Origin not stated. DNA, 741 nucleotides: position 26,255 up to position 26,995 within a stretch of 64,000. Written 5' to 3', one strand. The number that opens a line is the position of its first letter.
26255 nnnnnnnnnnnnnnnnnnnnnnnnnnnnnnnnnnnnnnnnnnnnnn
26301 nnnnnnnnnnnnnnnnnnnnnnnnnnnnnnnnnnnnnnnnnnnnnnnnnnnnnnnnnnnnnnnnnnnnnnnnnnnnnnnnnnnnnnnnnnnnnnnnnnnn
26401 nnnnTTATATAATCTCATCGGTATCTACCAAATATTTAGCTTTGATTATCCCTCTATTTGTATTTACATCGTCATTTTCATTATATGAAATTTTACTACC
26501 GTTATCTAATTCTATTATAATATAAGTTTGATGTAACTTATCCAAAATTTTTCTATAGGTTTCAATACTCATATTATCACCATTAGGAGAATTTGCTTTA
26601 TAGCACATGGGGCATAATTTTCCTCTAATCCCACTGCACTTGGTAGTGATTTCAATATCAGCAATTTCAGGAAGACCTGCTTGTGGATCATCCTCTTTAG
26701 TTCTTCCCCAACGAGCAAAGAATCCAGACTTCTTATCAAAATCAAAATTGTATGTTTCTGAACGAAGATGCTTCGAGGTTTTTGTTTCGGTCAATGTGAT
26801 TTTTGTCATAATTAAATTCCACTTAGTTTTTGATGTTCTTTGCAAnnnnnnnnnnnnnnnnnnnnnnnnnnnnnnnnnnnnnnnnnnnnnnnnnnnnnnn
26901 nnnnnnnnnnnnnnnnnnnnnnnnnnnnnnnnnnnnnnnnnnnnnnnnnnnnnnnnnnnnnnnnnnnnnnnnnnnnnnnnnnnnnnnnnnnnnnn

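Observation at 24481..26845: Radical-SAM/SPASM-like gene apparently split around a tandem zinc-finger/HNH endonuclease gene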

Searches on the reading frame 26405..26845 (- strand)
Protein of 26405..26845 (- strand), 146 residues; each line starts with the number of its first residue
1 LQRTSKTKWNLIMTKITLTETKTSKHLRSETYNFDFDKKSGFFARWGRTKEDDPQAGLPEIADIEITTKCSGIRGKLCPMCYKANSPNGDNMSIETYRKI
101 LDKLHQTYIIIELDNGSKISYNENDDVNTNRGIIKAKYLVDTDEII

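Call 3: search_protein_families(library=pfam, proteins=[window:26405-26845:-], max_evalue=1)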
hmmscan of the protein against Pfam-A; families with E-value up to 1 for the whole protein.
window:26405-26845:- (146 aa): 0 families

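Call 4: search_protein_families(library=phrogs, proteins=[window:26405-26845:-], max_evalue=0.01)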
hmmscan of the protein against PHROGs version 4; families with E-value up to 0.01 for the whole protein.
window:26405-26845:- (146 aa): 1 family
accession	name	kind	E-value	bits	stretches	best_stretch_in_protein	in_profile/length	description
phrog_7293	-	unknown function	3.6e-29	102.9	1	13-105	13-106/384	-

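Call 8: search_dna_similar(query=window:26408-26809:-, collection=phages, mode=protein, max_rows=40)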
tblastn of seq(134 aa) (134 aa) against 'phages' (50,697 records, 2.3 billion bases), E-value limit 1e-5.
Records with a match: 170; places in all: 170; records where one place covers at least 80% of the query: 0.
Best place of each record, by identity: 60-80% 5; <60% 165.
By first word of the organism name: Klebsiella 109; Enterobacter 20; Cronobacter 14; Citrobacter 11; Escherichia 9; Raoultella 2; Pseudotevenvirus 2; Buttiauxella 1; Klebseilla 1; Vibrio 1.
By host as written in the record: Klebsiella pneumoniae 54; - 16; Klebsiella sp. M5a1 7; Cronobacter sakazakii 7; Enterobacter cloacae 7; Klebsiella pneumoniae JHCK1 (BEI NR-48976) 6; Cronobacter sakazakii ATCC BAA894 5; Klebsiella pneumoniae KBN10P05309 (clinical isolate) 3; and 46 more.
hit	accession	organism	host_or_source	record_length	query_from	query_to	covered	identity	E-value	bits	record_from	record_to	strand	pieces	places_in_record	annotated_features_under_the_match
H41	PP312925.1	Klebsiella phage vB_KpnM_W11-4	Klebsiella pneumoniae KBN10P05309 ...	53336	13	92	60%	60.5%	6e-26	107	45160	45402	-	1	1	record has no annotation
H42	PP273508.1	Klebsiella phage vB_KpnM_W8-3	Klebsiella pneumoniae KBN10P05309 ...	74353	13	92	60%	60.5%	6e-26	107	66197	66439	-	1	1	record has no annotation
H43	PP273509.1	Klebsiella phage vB_KpnM_W8-4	Klebsiella pneumoniae KBN10P05309 ...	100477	13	92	60%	60.5%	6e-26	107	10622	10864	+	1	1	record has no annotation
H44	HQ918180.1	Klebsiella phage KP27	Klebsiella pneumoniae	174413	13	92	60%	60.5%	6e-26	107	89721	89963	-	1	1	hypothetical protein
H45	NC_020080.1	Klebsiella phage KP27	Klebsiella pneumoniae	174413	13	92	60%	60.5%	6e-26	107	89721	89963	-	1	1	hypothetical protein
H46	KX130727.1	Escherichia phage phT4A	Escherichia coli ATCC 13706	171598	6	92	65%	54.5%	3e-23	99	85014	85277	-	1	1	hypothetical protein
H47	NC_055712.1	Escherichia phage phT4A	Escherichia coli ATCC 13706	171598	6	92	65%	54.5%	3e-23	99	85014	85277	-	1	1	hypothetical protein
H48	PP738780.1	Klebsiella phage vB_KpnM_Prick1_ER44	Klebsiella pneumoniae JHCK1 (BEI ...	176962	6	92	65%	54.5%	3e-23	99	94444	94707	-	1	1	hypothetical protein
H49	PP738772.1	Klebsiella phage vB_KpnM_Squirrel_ER27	Klebsiella quasipneumoniae K6 (ATCC ...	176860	6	92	65%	53.4%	2e-23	100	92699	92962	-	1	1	hypothetical protein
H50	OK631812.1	Raoultella phage Rpl1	Raoultella planticola K59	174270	6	92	65%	53.4%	2e-23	100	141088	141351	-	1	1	radical SAM superfamily protein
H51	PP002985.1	Klebsiella phage KP1LMA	Klebsiella pneumoniae SCC.24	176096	6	92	65%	53.4%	2e-23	100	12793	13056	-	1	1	hypothetical protein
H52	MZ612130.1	Klebsiella phage vB_KpnM-VAC66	Klebsiella pneumoniae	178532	6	92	65%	53.4%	2e-23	100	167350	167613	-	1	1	radical SAM protein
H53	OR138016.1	Klebsiella phage R2_1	Klebsiella pneumoniae resistant mutant ...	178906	6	92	65%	53.4%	2e-23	100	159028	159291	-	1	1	hypothetical protein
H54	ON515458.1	Klebsiella phage BL02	Klebsiella pneumoniae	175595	6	92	65%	53.4%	2e-23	100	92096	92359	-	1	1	radical SAM superfamily protein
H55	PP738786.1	Klebsiella phage vB_KpnM_Kiwi_ER50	Klebsiella pneumoniae JHCK1 (BEI ...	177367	6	92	65%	53.4%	2e-23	99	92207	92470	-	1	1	hypothetical protein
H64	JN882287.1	Cronobacter phage vB_CsaM_GAP161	Cronobacter sakazakii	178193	13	92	60%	58.0%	3e-25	104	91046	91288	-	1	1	putative radical SAM protein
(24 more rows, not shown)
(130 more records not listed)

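Call 9: get_annotated_region(hit=H64, flank=6000)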
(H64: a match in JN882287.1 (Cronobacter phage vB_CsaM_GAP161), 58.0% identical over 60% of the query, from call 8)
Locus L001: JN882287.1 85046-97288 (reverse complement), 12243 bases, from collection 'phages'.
description: Cronobacter phage vB_CsaM_GAP161, complete genome.
organism: Cronobacter phage vB_CsaM_GAP161 (NCBI taxid 1141138)
taxonomy: Viruses; Duplodnaviria; Heunggongvirae; Uroviricota; Caudoviricetes; Straboviridae; Pseudotevenvirus; Pseudotevenvirus gap161
host: Cronobacter sakazakii; source: -; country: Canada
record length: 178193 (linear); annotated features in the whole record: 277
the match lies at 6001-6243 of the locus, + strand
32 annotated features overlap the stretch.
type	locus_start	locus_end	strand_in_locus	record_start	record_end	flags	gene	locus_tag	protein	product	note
CDS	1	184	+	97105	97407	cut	-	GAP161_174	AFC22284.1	hypothetical protein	similar to ADJ55479.1 conserved hypothetical protein [Enterobacteria phage RB16]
CDS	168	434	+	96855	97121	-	-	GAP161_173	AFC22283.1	hypothetical protein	similar to ADJ55478.1 conserved hypothetical protein [Enterobacteria phage RB16]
CDS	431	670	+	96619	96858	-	-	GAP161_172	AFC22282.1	hypothetical protein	similar to ADJ55477.1 conserved hypothetical protein [Enterobacteria phage RB16]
CDS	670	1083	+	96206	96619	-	-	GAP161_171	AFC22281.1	nudix hydrolase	NudE; similar to ADJ55476.1 NudE nudix hydrolase [Enterobacteria phage RB16]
CDS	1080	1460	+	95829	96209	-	-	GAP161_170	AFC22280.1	hypothetical protein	similar to AAX78707.1 hypothetical protein RB43ORF185c [Enterobacteria phage RB43]; ADJ55475.1 conserved hypothetical ...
CDS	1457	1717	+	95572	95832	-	-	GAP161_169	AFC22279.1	hypothetical protein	similar to ADJ55474.1 conserved hypothetical protein [Enterobacteria phage RB16]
CDS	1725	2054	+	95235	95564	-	-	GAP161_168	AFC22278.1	hypothetical protein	similar to ADJ55473.1 conserved hypothetical protein [Enterobacteria phage RB16]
CDS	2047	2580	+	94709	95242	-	-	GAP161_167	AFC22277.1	hypothetical protein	similar to ADJ55472.1 conserved hypothetical protein [Enterobacteria phage RB16]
CDS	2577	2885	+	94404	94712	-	-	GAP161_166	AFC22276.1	hypothetical protein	similar to ADJ55471.1 conserved hypothetical protein [Enterobacteria phage RB16]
CDS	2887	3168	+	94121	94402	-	-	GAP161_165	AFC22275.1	hypothetical protein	similar to ADJ55470.1 conserved hypothetical protein [Enterobacteria phage RB16]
CDS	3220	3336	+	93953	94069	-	-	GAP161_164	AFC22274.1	hypothetical protein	-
CDS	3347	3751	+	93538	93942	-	-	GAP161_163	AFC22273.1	hypothetical protein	similar to ADJ55469.1 conserved hypothetical protein [Enterobacteria phage RB16]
CDS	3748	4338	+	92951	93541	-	-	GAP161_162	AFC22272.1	hypothetical protein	similar to ADJ55468.1 conserved hypothetical protein [Enterobacteria phage RB16]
CDS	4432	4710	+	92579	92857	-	-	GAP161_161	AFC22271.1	hypothetical protein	similar to ADJ55467.1 Frd.1 conserved hypothetical protein [Enterobacteria phage RB16]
CDS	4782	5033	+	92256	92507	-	-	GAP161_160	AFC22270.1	hypothetical protein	similar to ADJ55465.1 hypothetical protein RB16p161 [Enterobacteria phage RB16]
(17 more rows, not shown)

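Call 10: get_annotated_region(hit=H44, flank=6000)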
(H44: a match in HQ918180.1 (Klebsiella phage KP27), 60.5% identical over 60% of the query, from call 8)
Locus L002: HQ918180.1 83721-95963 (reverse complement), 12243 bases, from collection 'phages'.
description: Klebsiella phage KP27, complete genome.
organism: Klebsiella phage KP27 (NCBI taxid 1129147)
taxonomy: Viruses; Duplodnaviria; Heunggongvirae; Uroviricota; Caudoviricetes; Straboviridae; Slopekvirus; Slopekvirus kp27
host: Klebsiella pneumoniae; source: -; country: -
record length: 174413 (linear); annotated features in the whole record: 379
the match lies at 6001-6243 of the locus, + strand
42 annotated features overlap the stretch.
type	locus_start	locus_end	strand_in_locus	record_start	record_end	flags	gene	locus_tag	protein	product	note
CDS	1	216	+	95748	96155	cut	-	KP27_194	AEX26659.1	nudix hydrolase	similar to YP_003580023.1 NudE nudix hydrolase [Klebsiella phage KP15]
CDS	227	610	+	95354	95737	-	-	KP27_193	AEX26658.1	hypothetical protein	similar to YP_003580022.1 hypothetical protein KP-KP15_gp165 [Klebsiella phage KP15]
CDS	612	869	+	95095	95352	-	-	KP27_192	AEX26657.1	hypothetical protein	similar to YP_003934973.1 hypothetical protein KP-KP15_gp164 [Klebsiella phage KP15]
CDS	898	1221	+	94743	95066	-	-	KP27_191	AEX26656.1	hypothetical protein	similar to YP_003580021.1 hypothetical protein KP-KP15_gp163 [Klebsiella phage KP15]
CDS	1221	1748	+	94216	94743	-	-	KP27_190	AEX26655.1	hypothetical protein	similar to YP_003580019.1 hypothetical protein KP-KP15_gp162 [Klebsiella phage KP15]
CDS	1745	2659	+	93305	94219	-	-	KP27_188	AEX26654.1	hypothetical protein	similar to YP_003580017.1 hypothetical protein KP-KP15_gp161 [Klebsiella phage KP15]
regulatory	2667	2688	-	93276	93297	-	-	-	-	terminator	putative terminator; discovered using Arnold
regulatory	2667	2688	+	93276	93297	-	-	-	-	terminator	putative terminator; discovered using Arnold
regulatory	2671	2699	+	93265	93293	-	-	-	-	promoter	putative middle promoter; discovered using MEME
CDS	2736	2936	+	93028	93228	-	-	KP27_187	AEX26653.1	hypothetical protein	similar to YP_003858466.1 hypothetical protein RB16p166 [Enterobacteria phage RB16]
CDS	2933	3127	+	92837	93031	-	-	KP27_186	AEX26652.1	hypothetical protein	similar to YP_239155.1 hypothetical protein RB43ORF179c [Enterobacteria phage RB43]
CDS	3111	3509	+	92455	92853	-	-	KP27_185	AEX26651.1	hypothetical protein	similar to YP_003580015.1 hypothetical protein KP-KP15_gp159 [Klebsiella phage KP15]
CDS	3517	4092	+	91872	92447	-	-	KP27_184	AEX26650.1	hypothetical protein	similar to YP_003580013.1 hypothetical protein KP-KP15_gp158 [Klebsiella phage KP15]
CDS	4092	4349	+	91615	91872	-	-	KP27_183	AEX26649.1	hypothetical protein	similar to YP_003934972.1 hypothetical protein KP-KP15_gp157 [Klebsiella phage KP15]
regulatory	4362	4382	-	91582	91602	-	-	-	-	terminator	putative terminator; discovered using Arnold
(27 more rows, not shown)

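Call 15: search_protein_families(library=ncbifam, proteins=[L001:5914-7083:+], max_evalue=1)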
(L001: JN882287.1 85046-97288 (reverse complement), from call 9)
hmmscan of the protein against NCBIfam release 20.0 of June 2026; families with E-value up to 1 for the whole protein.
L001:5914-7083:+ (389 aa): 5 families
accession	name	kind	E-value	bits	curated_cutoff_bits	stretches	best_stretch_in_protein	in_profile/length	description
TIGR04317.1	W_rSAM_matur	equivalog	8.3e-07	28.4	380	1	68-143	6-81/349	tungsten cofactor oxidoreductase radical SAM maturase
TIGR04085.1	rSAM_more_4Fe4S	domain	2.7e-05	24.5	27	1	293-370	1-71/93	SPASM domain-containing protein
NF033640.1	N_Twi_rSAM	subfamily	3.1e-05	23.3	170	1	293-364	5-70/398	twitch domain-containing radical SAM protein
TIGR04311.1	rSAM_Geo_metal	subfamily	0.00019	20.6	400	1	332-385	356-405/423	radical SAM/SPASM family putative metalloenzyme maturase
NF050035.1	rSAM_WgK_link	exception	0.09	11.7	650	0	60-108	3-50/367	radical SAM/SPASM peptide maturase WgkB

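Call 16: search_protein_families(library=pfam, proteins=[L001:5914-7083:+], max_evalue=1)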
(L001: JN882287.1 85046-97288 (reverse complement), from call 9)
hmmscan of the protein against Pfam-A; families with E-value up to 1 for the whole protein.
L001:5914-7083:+ (389 aa): 3 families
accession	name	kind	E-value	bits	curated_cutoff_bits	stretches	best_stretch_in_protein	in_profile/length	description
PF13186.11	SPASM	-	3.4e-05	24.5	21.5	1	293-364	1-67/67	Iron-sulfur cluster-binding domain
PF13416.11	SBP_bac_8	-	0.065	13.5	27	1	54-193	61-171/279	Bacterial extracellular solute-binding protein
PF14096.11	DUF4274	-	0.069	13.6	27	0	195-224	5-34/76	Domain of unknown function (DUF4274)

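Call 25: find_homologous_proteins(query=window:26408-26809:-, max_evalue=0.00001)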
Query seq(134 aa) (134 aa): 7 proteins with E <= 0.00001 among 11 candidates.
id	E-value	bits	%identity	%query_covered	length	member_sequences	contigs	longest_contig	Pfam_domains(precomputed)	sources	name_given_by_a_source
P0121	9.1e-60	218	72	98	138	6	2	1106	-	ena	-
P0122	5.1e-53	196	68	99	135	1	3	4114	-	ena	-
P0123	3.3e-41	158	65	82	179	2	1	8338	-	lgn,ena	-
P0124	1.9e-35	140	53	99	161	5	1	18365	PF01079.26,PF14890.12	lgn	-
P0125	4.5e-32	129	55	84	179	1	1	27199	-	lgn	-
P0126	3.6e-27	113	46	84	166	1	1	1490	PF01079.26,PF14890.12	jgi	jgi:hypothetical protein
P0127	1.6e-26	111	57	66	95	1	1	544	-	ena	-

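Call 30: find_encoding_contigs(protein=P0124, flank=5000, max_places=3)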
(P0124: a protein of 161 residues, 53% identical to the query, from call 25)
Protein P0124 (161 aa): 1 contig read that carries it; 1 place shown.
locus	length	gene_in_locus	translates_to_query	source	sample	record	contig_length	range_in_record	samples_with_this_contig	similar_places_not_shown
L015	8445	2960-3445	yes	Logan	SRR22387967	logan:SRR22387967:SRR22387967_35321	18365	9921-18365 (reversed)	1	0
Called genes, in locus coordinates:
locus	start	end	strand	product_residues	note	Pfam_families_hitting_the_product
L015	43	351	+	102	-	-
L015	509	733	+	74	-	-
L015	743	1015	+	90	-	-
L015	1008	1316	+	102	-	-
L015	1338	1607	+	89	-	-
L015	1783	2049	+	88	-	-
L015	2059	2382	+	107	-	-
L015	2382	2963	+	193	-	PF13398:Peptidase_M50B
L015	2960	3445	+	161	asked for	PF01079:Hint (faint), PF14890:Intein_splicing (weak)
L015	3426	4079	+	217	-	-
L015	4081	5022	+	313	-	-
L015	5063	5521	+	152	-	-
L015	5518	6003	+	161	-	-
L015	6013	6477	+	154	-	-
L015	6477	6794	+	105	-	-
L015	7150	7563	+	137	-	-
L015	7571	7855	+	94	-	-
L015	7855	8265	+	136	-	-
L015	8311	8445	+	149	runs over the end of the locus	-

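Call 31: find_encoding_contigs(protein=P0121, flank=5000, max_places=4)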
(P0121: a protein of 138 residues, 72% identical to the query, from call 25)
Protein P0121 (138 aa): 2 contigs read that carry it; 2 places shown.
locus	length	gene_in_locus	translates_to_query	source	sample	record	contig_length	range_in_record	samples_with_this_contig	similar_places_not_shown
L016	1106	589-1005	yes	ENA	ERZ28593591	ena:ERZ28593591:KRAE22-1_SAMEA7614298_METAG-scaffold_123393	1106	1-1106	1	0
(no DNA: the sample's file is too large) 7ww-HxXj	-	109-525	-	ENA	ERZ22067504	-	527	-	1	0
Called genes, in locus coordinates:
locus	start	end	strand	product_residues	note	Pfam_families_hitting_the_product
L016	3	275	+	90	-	?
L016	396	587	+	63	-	-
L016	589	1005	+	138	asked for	-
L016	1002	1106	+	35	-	?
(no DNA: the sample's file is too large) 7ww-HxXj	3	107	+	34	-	?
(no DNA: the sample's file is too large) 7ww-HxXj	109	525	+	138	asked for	?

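Call 43: find_encoding_contigs(protein=P0125, flank=4000, max_places=2)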
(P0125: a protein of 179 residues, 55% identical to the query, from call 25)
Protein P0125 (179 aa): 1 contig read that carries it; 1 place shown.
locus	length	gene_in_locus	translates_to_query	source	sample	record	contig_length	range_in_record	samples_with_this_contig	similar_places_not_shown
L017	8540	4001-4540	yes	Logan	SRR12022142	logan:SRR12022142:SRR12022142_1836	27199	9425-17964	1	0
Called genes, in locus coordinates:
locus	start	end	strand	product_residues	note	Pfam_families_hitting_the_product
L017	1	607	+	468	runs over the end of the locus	PF04675:DNA_ligase_A_N (faint), PF01068:DNA_ligase_A_M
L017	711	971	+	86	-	-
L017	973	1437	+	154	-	-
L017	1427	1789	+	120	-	-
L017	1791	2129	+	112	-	-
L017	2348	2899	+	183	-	-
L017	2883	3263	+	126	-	-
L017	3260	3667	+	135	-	-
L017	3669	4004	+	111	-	PF17420:GP17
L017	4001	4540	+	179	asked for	-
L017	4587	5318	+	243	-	PF01844:HNH (faint)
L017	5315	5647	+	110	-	-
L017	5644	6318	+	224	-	-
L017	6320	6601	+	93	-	-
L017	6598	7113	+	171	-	-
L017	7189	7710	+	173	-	-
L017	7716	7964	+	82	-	-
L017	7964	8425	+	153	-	-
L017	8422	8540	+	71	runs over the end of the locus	-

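Call 44: find_encoding_contigs(protein=P0123, flank=4000, max_places=2)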
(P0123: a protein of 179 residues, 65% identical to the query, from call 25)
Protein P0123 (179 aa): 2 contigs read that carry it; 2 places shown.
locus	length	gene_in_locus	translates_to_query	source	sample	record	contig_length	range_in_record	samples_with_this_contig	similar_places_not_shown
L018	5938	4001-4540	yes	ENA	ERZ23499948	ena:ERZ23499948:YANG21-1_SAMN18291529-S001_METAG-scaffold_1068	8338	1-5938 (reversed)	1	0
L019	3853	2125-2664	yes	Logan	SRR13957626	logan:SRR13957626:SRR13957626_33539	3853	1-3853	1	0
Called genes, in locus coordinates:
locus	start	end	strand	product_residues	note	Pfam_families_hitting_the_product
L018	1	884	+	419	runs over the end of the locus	PF01145:Band_7 (weak)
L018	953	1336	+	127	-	-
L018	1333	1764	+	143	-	PF07963:N_methyl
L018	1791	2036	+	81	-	-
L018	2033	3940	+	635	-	PF13173:AAA_14 (faint), PF10431:ClpB_D2-small (weak), PF01434:Peptidase_M41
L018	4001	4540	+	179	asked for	-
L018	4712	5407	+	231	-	-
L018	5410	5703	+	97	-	-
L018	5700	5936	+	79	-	?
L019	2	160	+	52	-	?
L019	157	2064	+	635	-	PF13173:AAA_14 (faint), PF10431:ClpB_D2-small (weak), PF01434:Peptidase_M41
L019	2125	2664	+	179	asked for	-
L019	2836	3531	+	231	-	-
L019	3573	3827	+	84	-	-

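Call 73: search_protein_families(library=pfam, proteins=[L015:3426-4079:+, L001:10866-11390:+, L017:4587-5318:+], max_evalue=1)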
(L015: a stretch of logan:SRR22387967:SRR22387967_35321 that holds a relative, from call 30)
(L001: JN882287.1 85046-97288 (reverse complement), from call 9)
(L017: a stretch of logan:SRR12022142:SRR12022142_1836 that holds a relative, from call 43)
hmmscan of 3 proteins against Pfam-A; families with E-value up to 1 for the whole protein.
L015:3426-4079:+ (217 aa): 1 family
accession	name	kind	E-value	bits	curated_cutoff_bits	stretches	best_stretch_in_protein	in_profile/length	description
PF03660.19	PHF5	-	0.077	13.7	26.7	1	9-64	29-78/104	PHF5-like protein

L001:10866-11390:+ (174 aa): 2 families
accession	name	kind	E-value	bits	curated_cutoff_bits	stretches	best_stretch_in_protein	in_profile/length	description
PF00847.26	AP2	-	3e-05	24.7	33.3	1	119-165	2-51/54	AP2 domain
PF13392.12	HNH_3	-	0.00018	21.5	24.8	1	65-108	1-46/46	HNH endonuclease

L017:4587-5318:+ (243 aa): 4 families
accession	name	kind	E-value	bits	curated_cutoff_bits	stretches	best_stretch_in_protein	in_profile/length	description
PF01844.29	HNH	-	1.7e-05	25.3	21.4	1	160-185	1-30/47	HNH endonuclease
PF13391.12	HNH_2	-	0.00043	20.5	21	1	160-235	1-63/66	HNH endonuclease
PF07460.16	NUMOD3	-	0.065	13.6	20.4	1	32-50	8-26/37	NUMOD3 motif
PF17959.7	EF-hand_14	-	0.14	12.9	23.7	0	57-102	29-71/90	EF-hand domain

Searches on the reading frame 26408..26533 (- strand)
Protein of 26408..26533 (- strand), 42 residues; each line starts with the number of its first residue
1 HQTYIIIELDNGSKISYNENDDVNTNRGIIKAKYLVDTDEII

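Call 41: search_solved_structures(query=A3, max_evalue=10, show_alignments=3)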
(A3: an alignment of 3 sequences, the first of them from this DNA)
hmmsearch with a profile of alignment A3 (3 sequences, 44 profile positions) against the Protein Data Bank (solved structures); distinct sequences matched with E-value up to 10: 1.
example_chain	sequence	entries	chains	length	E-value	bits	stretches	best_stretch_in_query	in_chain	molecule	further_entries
8ubs_A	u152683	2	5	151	0.42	13.6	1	26-42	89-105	NrdJ-1 | Nrdj-1 intein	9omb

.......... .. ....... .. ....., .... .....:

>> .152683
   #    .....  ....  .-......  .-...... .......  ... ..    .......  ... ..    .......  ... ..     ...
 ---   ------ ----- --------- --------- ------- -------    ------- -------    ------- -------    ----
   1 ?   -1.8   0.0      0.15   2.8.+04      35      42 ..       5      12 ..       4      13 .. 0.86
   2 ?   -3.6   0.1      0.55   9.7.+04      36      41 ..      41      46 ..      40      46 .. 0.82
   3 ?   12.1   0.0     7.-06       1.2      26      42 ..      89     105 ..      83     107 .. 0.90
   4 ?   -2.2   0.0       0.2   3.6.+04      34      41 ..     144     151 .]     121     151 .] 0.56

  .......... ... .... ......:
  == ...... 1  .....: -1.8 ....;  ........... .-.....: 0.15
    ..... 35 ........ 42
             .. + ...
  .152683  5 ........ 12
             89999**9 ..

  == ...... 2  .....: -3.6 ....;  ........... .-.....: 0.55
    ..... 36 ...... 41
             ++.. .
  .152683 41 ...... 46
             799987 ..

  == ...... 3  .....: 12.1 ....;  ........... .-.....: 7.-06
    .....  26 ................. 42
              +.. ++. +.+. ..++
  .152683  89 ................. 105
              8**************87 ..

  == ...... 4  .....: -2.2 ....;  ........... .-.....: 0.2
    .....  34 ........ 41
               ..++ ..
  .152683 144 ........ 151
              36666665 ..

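Call 68: search_protein_representatives(protein=window:26408-26533:-)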
Query: 42 residues. Proteins with E-value up to 0.001 (for the whole library): 1; up to 1e-10: 0; up to 1e-30: 0. The best 1 are listed.
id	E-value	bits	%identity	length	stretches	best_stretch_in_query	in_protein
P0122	6.2e-07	44.4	67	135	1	1-42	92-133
